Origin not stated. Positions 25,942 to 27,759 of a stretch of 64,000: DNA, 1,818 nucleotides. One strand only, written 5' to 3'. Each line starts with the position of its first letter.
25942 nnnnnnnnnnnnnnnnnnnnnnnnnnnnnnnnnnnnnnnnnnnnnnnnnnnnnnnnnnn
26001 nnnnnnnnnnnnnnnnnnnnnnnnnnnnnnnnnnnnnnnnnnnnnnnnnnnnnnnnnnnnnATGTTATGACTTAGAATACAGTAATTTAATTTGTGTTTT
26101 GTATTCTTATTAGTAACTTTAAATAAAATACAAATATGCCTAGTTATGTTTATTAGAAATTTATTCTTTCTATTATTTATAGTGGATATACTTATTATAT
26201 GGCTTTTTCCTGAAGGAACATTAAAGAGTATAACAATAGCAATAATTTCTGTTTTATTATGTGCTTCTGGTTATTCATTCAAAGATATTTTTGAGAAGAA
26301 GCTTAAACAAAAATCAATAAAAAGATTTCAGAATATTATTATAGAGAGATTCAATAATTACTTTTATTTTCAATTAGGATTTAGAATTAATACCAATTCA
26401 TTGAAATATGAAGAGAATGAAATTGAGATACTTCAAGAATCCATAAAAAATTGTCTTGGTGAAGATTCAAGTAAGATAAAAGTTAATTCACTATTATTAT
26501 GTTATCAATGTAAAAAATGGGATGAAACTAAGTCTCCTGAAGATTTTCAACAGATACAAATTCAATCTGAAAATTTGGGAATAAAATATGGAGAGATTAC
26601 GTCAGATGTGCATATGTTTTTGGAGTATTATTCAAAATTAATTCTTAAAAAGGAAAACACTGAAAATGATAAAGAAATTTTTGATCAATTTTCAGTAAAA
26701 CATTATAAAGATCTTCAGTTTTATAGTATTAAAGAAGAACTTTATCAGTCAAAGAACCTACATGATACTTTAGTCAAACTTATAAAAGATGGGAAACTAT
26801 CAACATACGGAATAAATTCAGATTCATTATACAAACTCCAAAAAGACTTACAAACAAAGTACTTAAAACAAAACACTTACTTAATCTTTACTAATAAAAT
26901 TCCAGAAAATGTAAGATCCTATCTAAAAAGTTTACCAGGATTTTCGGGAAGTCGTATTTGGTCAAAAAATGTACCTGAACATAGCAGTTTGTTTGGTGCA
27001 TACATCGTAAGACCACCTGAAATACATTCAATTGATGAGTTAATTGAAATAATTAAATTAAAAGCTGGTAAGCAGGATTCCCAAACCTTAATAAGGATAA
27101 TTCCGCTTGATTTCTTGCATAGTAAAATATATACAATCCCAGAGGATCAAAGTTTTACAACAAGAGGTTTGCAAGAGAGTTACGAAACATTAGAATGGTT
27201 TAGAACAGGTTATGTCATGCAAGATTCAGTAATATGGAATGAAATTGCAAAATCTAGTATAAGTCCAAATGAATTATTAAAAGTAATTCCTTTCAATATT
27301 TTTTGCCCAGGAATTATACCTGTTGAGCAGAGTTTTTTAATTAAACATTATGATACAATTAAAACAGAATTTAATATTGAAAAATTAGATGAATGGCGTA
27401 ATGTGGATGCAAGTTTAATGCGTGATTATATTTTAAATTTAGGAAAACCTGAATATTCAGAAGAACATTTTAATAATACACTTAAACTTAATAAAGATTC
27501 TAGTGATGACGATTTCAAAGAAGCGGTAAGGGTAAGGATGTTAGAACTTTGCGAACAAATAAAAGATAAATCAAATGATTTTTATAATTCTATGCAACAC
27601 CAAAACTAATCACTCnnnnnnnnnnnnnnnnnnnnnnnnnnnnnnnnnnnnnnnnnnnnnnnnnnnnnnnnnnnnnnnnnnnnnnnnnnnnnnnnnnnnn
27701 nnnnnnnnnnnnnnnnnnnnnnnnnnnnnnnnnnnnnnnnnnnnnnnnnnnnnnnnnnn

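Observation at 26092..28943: Second tightly packed operon: 2-TM protein of unknown fold + PD-(D/E)XK-like protein + small wHTH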

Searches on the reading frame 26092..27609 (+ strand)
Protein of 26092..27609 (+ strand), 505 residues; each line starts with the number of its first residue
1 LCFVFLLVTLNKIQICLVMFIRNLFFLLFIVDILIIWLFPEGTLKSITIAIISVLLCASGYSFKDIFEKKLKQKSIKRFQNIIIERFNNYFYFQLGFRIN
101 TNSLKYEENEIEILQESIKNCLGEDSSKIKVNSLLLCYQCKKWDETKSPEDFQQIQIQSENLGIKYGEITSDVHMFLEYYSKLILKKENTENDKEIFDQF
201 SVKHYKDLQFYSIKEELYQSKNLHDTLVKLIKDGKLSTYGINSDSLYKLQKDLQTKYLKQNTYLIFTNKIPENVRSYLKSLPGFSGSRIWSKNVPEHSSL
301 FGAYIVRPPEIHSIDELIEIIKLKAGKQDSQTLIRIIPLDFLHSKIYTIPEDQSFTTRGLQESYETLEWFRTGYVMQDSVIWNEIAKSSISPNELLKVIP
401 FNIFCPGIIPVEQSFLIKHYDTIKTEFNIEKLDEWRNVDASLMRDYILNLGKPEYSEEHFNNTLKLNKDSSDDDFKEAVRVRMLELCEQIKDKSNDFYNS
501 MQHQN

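Call 3: search_protein_families(library=pfam, proteins=[window:26092-27609:+], max_evalue=0.1)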
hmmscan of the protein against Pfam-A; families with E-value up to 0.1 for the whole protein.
window:26092-27609:+ (505 aa): 0 families

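Call 4: search_protein_families(library=padloc, proteins=[window:26092-27609:+], max_evalue=0.1)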
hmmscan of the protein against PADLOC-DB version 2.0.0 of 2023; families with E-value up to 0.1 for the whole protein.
window:26092-27609:+ (505 aa): 0 families

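Call 5: search_protein_families(library=ncbifam, proteins=[window:26092-27609:+], max_evalue=1)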
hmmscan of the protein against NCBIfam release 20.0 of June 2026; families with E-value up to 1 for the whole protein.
window:26092-27609:+ (505 aa): 0 families

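Call 6: search_protein_families(library=phrogs, proteins=[window:26092-27609:+], max_evalue=1)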
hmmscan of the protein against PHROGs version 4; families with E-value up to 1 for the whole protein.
window:26092-27609:+ (505 aa): 2 families
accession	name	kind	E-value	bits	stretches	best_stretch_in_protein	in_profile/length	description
phrog_19912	-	unknown function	0.13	13.3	1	26-93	18-80/127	-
phrog_22998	-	connector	0.4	11.6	0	232-261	80-109/127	head-tail connector protein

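Call 21: find_homologous_proteins(query=window:26092-27609:+)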
Query window:26092-27609:+ (505 aa): 26 proteins with E <= 0.001 among 7426 candidates.
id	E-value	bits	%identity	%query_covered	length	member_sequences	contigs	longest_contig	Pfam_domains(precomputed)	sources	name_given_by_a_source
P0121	0.0e+0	1058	100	94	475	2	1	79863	-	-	-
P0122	9.1e-230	782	71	96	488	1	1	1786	-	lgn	-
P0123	1.6e-201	688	62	95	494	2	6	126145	-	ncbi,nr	ncbi:MAG: hypothetical protein OQJ96_10855 [Flavobacteriales bacterium]|nr:hypothetical protein [Fla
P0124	1.3e-149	517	54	88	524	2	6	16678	-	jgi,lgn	-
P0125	7.4e-149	515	48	97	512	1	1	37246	-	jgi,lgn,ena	-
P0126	1.1e-117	412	41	95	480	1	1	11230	-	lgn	-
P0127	7.1e-116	406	42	95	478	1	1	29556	-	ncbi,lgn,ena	-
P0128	6.7e-109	383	40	95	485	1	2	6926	-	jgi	-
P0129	1.9e-108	381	42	95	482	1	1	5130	-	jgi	-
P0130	9.1e-107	376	39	95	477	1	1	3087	-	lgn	-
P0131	2.8e-106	374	41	94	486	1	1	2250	-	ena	-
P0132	9.7e-106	372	39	95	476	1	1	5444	-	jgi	-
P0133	4.9e-105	370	40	95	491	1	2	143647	-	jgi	-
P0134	5.8e-104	367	39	95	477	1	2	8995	-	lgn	-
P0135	6.5e-103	363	39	92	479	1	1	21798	-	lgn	-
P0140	5.5e-100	354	37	91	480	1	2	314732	-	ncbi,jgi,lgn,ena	jgi:hypothetical protein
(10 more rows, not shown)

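Call 55: find_encoding_contigs(protein=P0123, flank=6000, max_places=2)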
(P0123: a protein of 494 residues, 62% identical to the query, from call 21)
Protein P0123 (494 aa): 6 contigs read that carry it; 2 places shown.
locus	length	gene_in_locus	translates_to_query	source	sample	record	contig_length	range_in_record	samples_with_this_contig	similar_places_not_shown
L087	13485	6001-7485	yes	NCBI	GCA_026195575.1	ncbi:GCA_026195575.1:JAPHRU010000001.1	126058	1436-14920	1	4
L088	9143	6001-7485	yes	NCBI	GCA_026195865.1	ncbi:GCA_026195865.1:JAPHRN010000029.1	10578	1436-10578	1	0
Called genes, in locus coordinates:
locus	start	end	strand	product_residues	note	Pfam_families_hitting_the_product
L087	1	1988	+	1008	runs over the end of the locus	PF04313:HSDR_N, PF00270:DEAD, PF04851:ResIII, PF18766:SWI2_SNF2, PF22679:T1R_D3-like, PF12008:EcoR124_C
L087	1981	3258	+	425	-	PF01420:Methylase_S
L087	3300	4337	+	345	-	PF13166:AAA_13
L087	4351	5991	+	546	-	PF12161:HsdM_N, PF02384:N6_Mtase, PF07669:Eco57I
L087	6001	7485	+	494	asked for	-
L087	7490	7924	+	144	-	-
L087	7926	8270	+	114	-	-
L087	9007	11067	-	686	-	PF03781:FGE-sulfatase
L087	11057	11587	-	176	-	PF04297:UPF0122 (faint), PF04545:Sigma70_r4, PF08281:Sigma70_r4_2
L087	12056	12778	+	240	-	PF00849:PseudoU_synth_2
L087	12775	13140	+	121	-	PF01479:S4 (weak)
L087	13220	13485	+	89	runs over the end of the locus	-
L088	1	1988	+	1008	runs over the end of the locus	PF04313:HSDR_N, PF00270:DEAD, PF04851:ResIII, PF18766:SWI2_SNF2, PF22679:T1R_D3-like, PF12008:EcoR124_C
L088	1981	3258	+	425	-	PF01420:Methylase_S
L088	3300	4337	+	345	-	PF13166:AAA_13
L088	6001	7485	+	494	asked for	-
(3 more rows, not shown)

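Call 56: find_encoding_contigs(protein=P0140, flank=6000, max_places=2)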
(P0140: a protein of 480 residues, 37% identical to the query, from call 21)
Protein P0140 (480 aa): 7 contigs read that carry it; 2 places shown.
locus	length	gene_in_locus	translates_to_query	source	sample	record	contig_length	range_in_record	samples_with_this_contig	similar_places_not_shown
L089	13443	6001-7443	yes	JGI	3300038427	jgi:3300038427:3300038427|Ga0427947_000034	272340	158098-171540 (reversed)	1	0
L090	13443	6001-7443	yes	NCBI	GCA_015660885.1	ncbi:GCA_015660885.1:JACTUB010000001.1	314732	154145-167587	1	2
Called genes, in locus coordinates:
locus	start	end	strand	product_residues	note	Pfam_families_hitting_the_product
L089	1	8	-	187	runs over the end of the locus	PF04919:DUF655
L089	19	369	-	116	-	PF03874:RNA_pol_Rpb4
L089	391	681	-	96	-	PF01157:Ribosomal_L21e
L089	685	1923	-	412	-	PF22023:Pus10_THUMP_arc, PF02926:THUMP (faint), PF21238:Pus10_C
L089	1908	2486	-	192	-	PF04013:Methyltrn_RNA_2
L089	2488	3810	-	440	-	PF02881:SRP54_N, PF13401:AAA_22 (faint), PF00448:SRP54, PF06414:Zeta_toxin (faint), PF01656:CbiA (faint), PF02978:SRP_SPB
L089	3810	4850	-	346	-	PF02881:SRP54_N, PF00448:SRP54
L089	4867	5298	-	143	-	PF02996:Prefoldin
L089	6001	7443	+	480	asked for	-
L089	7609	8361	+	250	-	-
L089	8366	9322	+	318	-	-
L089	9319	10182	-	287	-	-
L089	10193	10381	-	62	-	-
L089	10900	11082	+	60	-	-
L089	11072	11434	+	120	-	PF00903:Glyoxalase (faint)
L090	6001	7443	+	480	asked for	-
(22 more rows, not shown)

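Call 57: find_encoding_contigs(protein=P0125, flank=6000, max_places=2)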
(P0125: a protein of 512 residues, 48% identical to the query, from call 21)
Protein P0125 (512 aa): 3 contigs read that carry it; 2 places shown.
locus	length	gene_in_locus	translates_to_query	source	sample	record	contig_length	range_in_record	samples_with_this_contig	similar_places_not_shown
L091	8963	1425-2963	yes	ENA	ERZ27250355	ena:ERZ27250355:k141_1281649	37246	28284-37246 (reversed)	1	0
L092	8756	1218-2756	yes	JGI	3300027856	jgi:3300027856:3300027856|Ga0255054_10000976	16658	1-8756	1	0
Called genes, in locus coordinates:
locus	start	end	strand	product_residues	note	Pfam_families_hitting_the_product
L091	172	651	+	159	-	PF04545:Sigma70_r4 (weak), PF13384:HTH_23 (weak), PF13412:HTH_24 (weak)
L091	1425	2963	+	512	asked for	-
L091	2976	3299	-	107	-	-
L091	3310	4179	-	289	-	PF13638:PIN_4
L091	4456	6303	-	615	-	-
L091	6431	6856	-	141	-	PF16260:DUF4914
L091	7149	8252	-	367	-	PF16260:DUF4914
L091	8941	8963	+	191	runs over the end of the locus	PF07366:SnoaL, PF12680:SnoaL_2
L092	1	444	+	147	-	?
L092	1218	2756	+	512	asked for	-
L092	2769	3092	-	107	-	-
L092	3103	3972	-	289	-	PF13638:PIN_4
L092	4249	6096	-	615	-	-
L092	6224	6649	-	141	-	PF16260:DUF4914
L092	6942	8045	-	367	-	PF16260:DUF4914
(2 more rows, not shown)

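Call 72: predict_structure(alignment_id=A5)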
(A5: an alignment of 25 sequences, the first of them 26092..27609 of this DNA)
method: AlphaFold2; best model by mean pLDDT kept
length: 505 residues; sequences in the alignment: 25
mean_pLDDT: 72.0   pTM: 0.40
mean pLDDT of the five models: 72.0, 70.3, 68.7, 68.3, 68.2
residues with pLDDT >= 90: 65; 70-90: 258; 50-70: 94; < 50: 88
segments of 3 or more residues with pLDDT < 50: 208-259, 292-295, 371-380, 388-390, 392-399, 503-505
pLDDT, mean of each block of 10 residues (from residue 1): 61 72 83 86 86 82 77 88 93 89 85 90 82 93 82 84 77 90 81 83 66 43 40 34 37 43 74 83 70 53 75 79 76 68 60 57 59 40 50 48 61 69 82 83 92 81 77 86 89 74 47
secondary structure, 60 per line:
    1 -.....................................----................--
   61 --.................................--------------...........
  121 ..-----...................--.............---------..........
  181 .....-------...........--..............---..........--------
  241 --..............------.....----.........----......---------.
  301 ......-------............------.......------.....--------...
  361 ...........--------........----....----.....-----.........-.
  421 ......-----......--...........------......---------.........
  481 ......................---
elements in order: H2-38 H43-58 H63-95 H110-122 H128-146 H149-161 H171-185 H193-203 H206-219 H223-232 H243-256 E263-267 H272-280 E285-290 E300-306 H314-325 E332-338 E345-349 H358-371 H380-387 H392-395 H400-404 H410-418 H420-426 H432-437 H440-450 H457-462 H472-502

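Call 76: fold_search(model_id=the predicted structure, library=pdb)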
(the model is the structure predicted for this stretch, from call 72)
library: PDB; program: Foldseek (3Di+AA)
matches with E <= 10: 837; with E <= 0.001: 0
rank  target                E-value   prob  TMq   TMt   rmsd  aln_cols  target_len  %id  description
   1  3ne5_A                5.9e-02  0.23  0.11  0.06  22.5       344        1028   11  Crystal structure of the CusBA heavy-metal efflux complex from Escherichia coli (released 2011-03-02)
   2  7b5p_C                1.1e-01  0.18  0.10  0.06  22.3       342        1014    8  AcrB in cycloalkane amphipol (released 2021-12-08)
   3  4dop_A                1.2e-01  0.16  0.11  0.06  22.2       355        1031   10  Crystal structure of the CusBA heavy-metal efflux complex from Escherichia coli, R mutant (released 2012-06-20)
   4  6zm9                  2.0e-01  0.63  0.12  0.34   6.3       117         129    8  PHAGE SAM LYASE IN COMPLEX WITH S-METHYL-5'-THIOADENOSINE (released 2021-02-24)
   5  7rr6_B                2.0e-01  0.16  0.12  0.06  21.0       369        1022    6  Multidrug efflux pump subunit AcrB (released 2022-08-17)
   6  9qpt_B                2.9e-01  0.11  0.10  0.06  24.3       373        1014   10  Single particle cryo-EM structure of MdtF V610F with bound Rhodamine 6G (released 2025-05-14)
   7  3mco_A                3.0e-01  0.16  0.12  0.14  18.7       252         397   15  Crystal Structure of the 6-hyroxymethyl-7,8-dihydropterin pyrophosphokinase dihydropteroate synthase bifunctional enzy (released 2010-12-22)
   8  5a76_G                3.3e-01  0.60  0.13  0.41  13.5       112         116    9  KSHV LANA (ORF73) C-terminal domain, open non-ring conformation: orthorhombic crystal form (released 2015-10-28)
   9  3t56_A                3.3e-01  0.11  0.11  0.06  22.7       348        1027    9  Crystal structure of the pre-extrusion state of the CusBA adaptor-transporter complex (released 2012-06-20)
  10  7uzf_G                3.3e-01  0.08  0.10  0.13  20.7       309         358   12  Rat Kidney V-ATPase with SidK, State 1 (released 2023-11-22)
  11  7dkh_I                3.9e-01  0.12  0.17  0.12  22.2       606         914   10  Crystal structure of the Ctr9/Paf1/Cdc73/Rtf1 quaternary complex (released 2021-11-24)
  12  3onq_D                4.3e-01  0.14  0.12  0.20  16.6       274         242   11  Crystal Structure of Regulator of Polyketide Synthase Expression BAD_0249 from Bifidobacterium adolescentis (released 2010-09-08)
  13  6iok_F                4.9e-01  0.13  0.12  0.06  21.9       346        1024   10  Cryo-EM structure of multidrug efflux pump MexAB-OprM (0 degree state) (released 2019-04-03)
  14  7rr7_A                5.2e-01  0.08  0.10  0.06  22.5       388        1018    9  Multidrug efflux pump subunit AcrB (released 2022-08-17)
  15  2wvd_C                5.5e-01  0.28  0.11  0.31  13.4       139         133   13  Structural and mechanistic insights into Helicobacter pylori NikR function (released 2010-01-19)
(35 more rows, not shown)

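Call 92: search_solved_structures(query=A5, max_evalue=1)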
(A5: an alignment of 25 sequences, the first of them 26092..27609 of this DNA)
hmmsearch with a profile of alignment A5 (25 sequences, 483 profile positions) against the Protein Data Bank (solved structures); distinct sequences matched with E-value up to 1: 0.

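Call 95: fold_search(model_id=the predicted structure, library=viral)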
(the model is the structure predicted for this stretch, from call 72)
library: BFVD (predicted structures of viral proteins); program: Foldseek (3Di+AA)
matches with E <= 10: 562; with E <= 0.001: 0
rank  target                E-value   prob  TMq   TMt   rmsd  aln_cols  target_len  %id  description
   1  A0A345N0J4            3.5e-02  0.90  0.11  0.28  15.7       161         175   12  (no name in the UniProt tables at hand)
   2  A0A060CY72            3.5e-02  0.47  0.11  0.12  27.7       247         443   10  Putative immediate early protein [Bovine gammaherpesvirus 6]
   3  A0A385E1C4            4.3e-02  0.60  0.14  0.24  25.8       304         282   10  (no name in the UniProt tables at hand)
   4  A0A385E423            5.2e-02  0.54  0.13  0.27  17.9       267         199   10  (no name in the UniProt tables at hand)
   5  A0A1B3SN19            8.1e-02  0.63  0.12  0.27  14.8       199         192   15  Uncharacterized protein [Sulfolobus islandicus rod-shaped virus 3]
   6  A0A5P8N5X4            8.1e-02  0.51  0.15  0.26  17.7       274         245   12  (no name in the UniProt tables at hand)
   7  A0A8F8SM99            8.9e-02  0.11  0.08  0.09  22.3       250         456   14  (no name in the UniProt tables at hand)
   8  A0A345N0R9            1.1e-01  0.18  0.12  0.14  20.1       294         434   10  (no name in the UniProt tables at hand)
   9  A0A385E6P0            1.2e-01  0.41  0.11  0.26  19.2       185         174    8  (no name in the UniProt tables at hand)
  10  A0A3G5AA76            1.2e-01  0.23  0.14  0.15  25.6       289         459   12  Putative rep protein [Hyperionvirus sp.]
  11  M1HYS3                1.2e-01  0.14  0.09  0.12  21.2       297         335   11  (no name in the UniProt tables at hand)
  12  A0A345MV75            1.3e-01  0.57  0.15  0.31  14.6       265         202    8  (no name in the UniProt tables at hand)
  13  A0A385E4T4            1.4e-01  0.33  0.13  0.26  14.2       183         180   12  (no name in the UniProt tables at hand)
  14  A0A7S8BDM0            1.5e-01  0.08  0.11  0.09  29.9       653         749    8  Ser/Thr protein kinase [Medusavirus stheno T3]
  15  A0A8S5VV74            1.6e-01  0.57  0.11  0.33  15.3       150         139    9  (no name in the UniProt tables at hand)
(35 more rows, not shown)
